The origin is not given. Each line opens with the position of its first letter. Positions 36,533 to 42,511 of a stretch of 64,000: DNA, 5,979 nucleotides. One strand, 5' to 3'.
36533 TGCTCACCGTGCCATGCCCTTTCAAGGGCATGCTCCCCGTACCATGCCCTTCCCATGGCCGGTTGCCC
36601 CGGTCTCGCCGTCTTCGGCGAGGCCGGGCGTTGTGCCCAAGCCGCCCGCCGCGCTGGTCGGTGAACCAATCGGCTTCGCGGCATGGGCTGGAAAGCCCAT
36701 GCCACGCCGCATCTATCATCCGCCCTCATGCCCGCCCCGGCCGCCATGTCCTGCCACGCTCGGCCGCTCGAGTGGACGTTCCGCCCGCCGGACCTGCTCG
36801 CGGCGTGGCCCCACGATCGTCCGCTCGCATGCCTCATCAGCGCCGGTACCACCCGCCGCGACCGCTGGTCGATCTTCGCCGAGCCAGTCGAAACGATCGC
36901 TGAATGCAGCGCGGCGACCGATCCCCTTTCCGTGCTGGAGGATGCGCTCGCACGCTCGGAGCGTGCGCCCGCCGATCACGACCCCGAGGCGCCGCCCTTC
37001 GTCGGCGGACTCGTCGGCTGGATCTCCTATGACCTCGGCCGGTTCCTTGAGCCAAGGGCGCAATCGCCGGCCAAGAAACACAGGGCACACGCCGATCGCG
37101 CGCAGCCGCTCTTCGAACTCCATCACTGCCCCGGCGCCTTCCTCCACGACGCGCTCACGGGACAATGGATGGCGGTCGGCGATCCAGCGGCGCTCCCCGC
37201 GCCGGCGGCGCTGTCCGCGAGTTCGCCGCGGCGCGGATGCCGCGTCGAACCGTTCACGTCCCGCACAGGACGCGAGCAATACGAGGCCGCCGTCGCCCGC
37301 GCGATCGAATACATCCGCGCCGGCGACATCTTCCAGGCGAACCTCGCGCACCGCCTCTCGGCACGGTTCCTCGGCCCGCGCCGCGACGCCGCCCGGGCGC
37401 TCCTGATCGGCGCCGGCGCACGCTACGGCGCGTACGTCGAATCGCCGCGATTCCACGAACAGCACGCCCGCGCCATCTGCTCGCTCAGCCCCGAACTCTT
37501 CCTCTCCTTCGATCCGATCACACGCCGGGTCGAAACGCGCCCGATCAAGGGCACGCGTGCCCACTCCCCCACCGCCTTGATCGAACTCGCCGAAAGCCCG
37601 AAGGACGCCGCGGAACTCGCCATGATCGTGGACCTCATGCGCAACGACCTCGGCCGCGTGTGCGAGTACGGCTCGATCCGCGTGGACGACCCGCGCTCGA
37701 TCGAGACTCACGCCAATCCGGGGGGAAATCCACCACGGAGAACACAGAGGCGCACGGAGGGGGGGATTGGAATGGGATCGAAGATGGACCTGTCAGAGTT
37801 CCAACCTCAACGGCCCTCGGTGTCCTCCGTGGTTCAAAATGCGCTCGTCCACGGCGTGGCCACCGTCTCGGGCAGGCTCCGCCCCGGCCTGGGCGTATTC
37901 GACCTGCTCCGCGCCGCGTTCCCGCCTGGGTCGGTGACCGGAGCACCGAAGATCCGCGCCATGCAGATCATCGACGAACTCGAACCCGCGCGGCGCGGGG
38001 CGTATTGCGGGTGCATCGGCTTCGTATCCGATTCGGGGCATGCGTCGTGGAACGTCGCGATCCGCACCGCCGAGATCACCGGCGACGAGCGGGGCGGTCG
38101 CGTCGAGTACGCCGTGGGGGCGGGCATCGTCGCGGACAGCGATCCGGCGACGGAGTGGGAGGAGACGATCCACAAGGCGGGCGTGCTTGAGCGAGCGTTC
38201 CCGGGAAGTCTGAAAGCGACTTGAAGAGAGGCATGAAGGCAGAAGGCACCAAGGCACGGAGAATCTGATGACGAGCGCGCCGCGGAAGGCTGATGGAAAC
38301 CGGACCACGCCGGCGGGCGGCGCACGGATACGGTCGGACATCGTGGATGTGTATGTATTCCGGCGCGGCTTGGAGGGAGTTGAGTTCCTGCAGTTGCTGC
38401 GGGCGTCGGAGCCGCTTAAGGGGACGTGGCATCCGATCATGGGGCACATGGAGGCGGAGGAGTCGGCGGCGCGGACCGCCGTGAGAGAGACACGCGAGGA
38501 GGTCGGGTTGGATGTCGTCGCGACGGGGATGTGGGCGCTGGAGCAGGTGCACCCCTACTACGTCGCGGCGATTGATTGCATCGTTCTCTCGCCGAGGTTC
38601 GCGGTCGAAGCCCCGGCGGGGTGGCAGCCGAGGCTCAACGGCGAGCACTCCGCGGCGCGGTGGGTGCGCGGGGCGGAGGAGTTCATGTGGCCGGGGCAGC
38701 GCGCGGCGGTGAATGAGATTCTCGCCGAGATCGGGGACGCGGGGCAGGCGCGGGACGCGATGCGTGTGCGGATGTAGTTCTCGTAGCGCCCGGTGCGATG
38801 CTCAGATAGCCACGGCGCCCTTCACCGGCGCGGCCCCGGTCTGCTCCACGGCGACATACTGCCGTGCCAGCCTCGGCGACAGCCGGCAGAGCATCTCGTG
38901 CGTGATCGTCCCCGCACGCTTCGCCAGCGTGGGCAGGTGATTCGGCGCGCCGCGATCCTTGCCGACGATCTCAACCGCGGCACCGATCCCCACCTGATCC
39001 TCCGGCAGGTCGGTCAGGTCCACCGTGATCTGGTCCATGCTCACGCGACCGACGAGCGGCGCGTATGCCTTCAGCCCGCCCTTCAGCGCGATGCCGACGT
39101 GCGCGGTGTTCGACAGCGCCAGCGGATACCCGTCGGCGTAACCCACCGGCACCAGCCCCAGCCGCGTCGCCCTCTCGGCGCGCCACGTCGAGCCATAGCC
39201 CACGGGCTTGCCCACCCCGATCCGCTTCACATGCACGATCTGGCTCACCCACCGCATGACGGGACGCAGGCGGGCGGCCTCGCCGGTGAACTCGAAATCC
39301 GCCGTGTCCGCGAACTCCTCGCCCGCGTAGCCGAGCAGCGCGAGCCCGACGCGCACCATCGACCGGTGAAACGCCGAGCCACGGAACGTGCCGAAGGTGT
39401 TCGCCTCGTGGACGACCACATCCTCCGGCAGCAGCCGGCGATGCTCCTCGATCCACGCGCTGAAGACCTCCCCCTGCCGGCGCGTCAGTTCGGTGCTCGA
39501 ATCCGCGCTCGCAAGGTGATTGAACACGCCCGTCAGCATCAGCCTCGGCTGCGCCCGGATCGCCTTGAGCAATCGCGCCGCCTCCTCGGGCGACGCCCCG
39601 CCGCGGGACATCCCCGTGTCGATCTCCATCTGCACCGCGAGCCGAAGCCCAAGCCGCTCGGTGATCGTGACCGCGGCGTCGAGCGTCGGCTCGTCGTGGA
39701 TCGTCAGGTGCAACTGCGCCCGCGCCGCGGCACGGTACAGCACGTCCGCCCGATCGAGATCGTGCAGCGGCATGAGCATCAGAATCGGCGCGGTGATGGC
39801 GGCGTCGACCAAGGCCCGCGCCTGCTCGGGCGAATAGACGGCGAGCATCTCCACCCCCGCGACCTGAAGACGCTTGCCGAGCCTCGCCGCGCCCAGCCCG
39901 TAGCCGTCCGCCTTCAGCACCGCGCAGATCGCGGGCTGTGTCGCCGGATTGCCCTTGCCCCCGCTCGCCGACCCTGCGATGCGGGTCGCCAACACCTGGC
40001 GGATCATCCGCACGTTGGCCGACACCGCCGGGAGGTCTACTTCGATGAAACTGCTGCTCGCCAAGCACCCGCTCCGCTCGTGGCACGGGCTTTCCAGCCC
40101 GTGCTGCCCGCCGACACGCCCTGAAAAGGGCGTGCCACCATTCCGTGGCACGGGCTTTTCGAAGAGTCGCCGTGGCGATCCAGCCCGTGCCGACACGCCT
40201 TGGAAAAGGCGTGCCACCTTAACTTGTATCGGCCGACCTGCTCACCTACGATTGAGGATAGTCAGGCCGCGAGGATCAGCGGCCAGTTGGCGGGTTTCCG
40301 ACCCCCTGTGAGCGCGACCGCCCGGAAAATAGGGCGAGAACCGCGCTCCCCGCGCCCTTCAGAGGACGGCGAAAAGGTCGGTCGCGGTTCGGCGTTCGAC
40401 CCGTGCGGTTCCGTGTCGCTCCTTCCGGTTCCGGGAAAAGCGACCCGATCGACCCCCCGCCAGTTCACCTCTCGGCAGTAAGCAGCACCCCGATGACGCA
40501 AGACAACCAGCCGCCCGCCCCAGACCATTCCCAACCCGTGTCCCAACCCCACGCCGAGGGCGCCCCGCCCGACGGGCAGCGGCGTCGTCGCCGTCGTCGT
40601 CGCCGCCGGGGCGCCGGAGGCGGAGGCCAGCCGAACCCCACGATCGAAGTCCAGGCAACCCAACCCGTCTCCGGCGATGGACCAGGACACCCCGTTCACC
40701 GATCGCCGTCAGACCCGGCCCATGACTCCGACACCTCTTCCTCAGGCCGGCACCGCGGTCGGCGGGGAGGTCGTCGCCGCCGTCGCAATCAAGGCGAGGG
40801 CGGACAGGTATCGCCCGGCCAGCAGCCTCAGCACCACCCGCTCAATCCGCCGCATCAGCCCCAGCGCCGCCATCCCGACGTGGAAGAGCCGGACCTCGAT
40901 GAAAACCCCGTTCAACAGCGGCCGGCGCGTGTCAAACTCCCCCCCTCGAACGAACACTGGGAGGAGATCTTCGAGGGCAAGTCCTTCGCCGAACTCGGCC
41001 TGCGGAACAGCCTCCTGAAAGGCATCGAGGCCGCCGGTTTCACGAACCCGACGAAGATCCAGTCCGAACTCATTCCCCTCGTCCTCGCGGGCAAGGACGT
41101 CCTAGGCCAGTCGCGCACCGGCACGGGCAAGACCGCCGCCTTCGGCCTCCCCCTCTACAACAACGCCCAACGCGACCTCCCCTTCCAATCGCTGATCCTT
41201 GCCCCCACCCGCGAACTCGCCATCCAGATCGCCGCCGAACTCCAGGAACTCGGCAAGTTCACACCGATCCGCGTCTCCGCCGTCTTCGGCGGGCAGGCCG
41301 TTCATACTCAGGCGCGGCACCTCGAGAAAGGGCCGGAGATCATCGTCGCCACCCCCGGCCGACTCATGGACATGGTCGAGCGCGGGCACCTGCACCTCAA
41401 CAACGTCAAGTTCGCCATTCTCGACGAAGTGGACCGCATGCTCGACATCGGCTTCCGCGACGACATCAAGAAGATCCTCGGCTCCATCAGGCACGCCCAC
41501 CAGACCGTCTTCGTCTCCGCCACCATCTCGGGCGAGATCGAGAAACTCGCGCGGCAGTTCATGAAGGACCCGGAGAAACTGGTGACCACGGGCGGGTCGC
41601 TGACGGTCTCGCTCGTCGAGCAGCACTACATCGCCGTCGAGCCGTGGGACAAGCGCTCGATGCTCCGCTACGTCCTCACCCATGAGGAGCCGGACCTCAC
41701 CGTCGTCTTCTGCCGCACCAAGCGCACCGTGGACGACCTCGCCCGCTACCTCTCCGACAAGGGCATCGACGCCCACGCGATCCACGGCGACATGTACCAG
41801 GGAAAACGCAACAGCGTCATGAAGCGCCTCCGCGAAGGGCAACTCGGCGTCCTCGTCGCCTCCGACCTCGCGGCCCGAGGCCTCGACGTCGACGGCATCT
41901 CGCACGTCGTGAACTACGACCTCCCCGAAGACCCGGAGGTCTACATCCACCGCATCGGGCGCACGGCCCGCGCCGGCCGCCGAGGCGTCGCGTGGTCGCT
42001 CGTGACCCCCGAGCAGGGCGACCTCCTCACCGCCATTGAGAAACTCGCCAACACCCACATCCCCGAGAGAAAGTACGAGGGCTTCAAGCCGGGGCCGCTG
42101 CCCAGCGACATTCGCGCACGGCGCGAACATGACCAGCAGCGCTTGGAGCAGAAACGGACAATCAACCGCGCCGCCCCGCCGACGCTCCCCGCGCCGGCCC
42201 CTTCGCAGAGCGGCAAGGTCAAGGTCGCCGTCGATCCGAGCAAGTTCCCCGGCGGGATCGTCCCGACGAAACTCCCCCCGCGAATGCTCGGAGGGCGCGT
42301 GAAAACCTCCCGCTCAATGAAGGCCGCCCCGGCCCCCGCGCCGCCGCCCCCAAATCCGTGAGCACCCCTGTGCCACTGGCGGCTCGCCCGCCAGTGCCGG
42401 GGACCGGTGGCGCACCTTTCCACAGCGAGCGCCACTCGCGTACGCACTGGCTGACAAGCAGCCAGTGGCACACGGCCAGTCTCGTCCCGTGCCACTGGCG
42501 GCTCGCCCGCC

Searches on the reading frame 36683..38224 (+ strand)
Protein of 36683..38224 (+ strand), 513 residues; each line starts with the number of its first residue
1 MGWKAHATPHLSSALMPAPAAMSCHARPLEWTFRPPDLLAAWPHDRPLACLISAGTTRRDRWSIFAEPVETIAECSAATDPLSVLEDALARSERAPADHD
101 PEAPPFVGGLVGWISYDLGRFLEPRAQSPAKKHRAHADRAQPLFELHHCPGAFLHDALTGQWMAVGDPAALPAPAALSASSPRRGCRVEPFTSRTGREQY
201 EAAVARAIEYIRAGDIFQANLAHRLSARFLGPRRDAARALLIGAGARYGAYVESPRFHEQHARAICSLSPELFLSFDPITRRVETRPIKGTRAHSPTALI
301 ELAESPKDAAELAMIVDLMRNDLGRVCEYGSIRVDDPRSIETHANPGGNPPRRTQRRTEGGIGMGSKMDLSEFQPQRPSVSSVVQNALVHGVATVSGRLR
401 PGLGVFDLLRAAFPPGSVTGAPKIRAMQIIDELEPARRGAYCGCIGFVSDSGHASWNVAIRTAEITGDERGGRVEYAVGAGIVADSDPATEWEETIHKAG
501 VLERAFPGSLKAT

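Call 22: search_protein_families(library=pfam, proteins=[window:36683-38224:+], max_evalue=0.001)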
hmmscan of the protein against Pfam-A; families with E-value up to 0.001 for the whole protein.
window:36683-38224:+ (513 aa): 2 families
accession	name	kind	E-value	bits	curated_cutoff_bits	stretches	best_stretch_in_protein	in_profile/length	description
PF00425.24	Chorismate_bind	-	8.2e-69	232.4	27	2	386-498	149-257/257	chorismate binding enzyme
PF04715.19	Anth_synt_I_N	-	2.1e-09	38.2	23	1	76-161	59-137/140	Anthranilate synthase component I, N terminal region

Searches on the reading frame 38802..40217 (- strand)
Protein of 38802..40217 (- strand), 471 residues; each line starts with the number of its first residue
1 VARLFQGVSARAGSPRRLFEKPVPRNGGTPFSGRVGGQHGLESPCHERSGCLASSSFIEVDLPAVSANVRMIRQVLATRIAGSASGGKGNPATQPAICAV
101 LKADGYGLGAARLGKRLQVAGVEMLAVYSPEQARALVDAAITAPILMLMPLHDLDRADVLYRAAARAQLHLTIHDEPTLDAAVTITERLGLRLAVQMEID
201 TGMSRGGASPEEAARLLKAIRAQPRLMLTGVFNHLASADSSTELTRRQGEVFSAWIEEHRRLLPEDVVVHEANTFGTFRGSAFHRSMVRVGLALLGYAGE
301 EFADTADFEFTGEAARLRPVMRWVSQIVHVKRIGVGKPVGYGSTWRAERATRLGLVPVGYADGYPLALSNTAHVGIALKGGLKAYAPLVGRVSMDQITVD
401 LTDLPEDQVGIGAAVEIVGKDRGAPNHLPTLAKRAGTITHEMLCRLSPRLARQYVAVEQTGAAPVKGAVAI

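Call 22: search_protein_families(library=pfam, proteins=[window:38802-40217:-], max_evalue=0.001)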
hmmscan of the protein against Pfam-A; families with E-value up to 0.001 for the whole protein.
window:38802-40217:- (471 aa): 2 families
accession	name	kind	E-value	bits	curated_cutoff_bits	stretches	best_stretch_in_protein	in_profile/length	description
PF01168.26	Ala_racemase_N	-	3.2e-42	145.2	24.1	1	94-297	20-218/220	Alanine racemase, N-terminal domain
PF00842.27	Ala_racemase_C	-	8.5e-37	126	25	1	320-454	1-127/127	Alanine racemase, C-terminal domain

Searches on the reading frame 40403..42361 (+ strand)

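Call 22: search_protein_families(library=pfam, proteins=[window:40403-42361:+], max_evalue=0.001)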
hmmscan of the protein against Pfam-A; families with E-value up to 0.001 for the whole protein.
window:40403-42361:+ (652 aa): 3 families
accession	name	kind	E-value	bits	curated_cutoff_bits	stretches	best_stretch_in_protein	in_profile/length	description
PF00270.35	DEAD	-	9.1e-47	159.3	26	1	217-381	1-166/167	DEAD/DEAH box helicase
PF00271.37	Helicase_C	-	1.3e-30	106.3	23.5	1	417-525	2-110/110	Helicase conserved C-terminal domain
PF04851.21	ResIII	-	0.00093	19.6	22.5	0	233-362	26-150/164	Type III restriction enzyme, res subunit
